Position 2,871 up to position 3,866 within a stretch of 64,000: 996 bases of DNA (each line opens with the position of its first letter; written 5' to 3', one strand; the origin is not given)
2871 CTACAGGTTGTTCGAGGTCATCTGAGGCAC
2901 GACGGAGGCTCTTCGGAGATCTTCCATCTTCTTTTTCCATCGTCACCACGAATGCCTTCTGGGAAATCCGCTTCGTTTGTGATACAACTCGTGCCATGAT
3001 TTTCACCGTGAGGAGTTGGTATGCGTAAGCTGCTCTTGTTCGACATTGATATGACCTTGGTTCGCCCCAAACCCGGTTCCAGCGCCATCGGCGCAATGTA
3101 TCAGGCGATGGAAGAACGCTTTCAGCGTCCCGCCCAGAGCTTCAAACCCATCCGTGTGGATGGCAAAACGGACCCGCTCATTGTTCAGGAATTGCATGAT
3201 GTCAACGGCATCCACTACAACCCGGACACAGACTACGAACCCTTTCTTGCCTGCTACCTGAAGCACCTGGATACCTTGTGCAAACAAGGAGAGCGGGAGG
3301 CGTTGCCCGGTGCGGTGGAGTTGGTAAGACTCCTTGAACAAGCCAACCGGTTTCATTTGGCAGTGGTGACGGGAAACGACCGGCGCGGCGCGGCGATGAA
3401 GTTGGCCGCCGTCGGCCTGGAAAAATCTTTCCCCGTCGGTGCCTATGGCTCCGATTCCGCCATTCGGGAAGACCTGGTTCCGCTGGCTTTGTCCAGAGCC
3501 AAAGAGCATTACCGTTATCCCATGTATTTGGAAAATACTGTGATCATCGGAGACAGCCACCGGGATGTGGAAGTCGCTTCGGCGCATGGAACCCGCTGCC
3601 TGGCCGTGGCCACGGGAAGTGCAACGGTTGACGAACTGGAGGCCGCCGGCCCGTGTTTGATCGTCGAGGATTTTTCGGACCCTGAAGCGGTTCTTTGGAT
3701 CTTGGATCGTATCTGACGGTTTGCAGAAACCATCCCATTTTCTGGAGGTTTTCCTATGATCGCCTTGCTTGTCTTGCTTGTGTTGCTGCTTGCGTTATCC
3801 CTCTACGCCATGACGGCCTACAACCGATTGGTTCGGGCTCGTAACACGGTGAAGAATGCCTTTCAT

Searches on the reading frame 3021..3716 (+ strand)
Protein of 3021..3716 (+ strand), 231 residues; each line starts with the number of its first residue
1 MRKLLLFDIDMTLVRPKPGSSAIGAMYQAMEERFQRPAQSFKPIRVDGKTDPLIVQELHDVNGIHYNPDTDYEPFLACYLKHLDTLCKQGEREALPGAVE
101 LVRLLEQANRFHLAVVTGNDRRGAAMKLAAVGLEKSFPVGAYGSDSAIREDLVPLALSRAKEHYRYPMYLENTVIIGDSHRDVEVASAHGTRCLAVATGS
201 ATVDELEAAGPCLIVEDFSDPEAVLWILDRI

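Call 20: find_encoding_contigs(protein=window:3021-3716:+, flank=10000, max_places=10)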
Protein window:3021-3716:+ (231 aa): 1 contig read that carries it; 1 place shown.
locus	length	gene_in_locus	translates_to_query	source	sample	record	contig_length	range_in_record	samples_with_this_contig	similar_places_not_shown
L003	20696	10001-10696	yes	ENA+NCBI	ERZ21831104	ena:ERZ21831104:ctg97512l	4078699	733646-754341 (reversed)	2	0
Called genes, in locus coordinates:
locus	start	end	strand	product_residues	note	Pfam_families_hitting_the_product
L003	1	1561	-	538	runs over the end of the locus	PF00535:Glycos_transf_2, PF13641:Glyco_tranf_2_3, PF03706:LPG_synthase_TM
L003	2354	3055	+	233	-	PF09968:DUF2202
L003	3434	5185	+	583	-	-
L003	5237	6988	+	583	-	PF00144:Beta-lactamase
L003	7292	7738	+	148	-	-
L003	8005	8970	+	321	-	PF01565:FAD_binding_4, PF02873:MurB_C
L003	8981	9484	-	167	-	-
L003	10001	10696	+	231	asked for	PF00702:Hydrolase, PF12710:HAD, PF13419:HAD_2, PF13242:Hydrolase_like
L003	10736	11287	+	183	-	PF04011:LemA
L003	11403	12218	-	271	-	PF01026:TatD_DNase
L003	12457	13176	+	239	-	PF13174:TPR_6 (faint), PF13371:TPR_9 (faint), PF13428:TPR_14 (faint), PF00515:TPR_1 (weak), PF14559:TPR_19, PF13432:TPR_16 (weak), PF00515:TPR_1 (weak), PF07719:TPR_2 (weak), +5 more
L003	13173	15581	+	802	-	PF00246:Peptidase_M14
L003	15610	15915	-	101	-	PF09723:Zn_ribbon_8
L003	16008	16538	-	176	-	PF01980:TrmO_N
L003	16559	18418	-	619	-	PF01134:GIDA, PF07992:Pyr_redox_2 (faint), PF12831:FAD_oxidored (weak), PF21680:GIDA_C_1st, PF13932:SAM_GIDA_C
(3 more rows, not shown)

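Call 45: search_protein_families(library=pfam, proteins=[window:3021-3716:+], max_evalue=0.01)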
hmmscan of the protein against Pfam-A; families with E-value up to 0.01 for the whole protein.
window:3021-3716:+ (231 aa): 4 families
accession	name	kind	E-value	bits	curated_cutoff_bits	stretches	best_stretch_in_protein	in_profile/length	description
PF00702.32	Hydrolase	-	3.7e-13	50.7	26.4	1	3-190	2-191/191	haloacid dehalogenase-like hydrolase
PF13242.12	Hydrolase_like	-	2.9e-11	43.5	22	1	154-220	7-74/75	HAD-hyrolase-like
PF13419.12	HAD_2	-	6.1e-11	43.2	23.8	1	6-196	2-178/178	Haloacid dehalogenase-like hydrolase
PF12710.13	HAD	-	1.4e-09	39.1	27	1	6-186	2-188/189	haloacid dehalogenase-like hydrolase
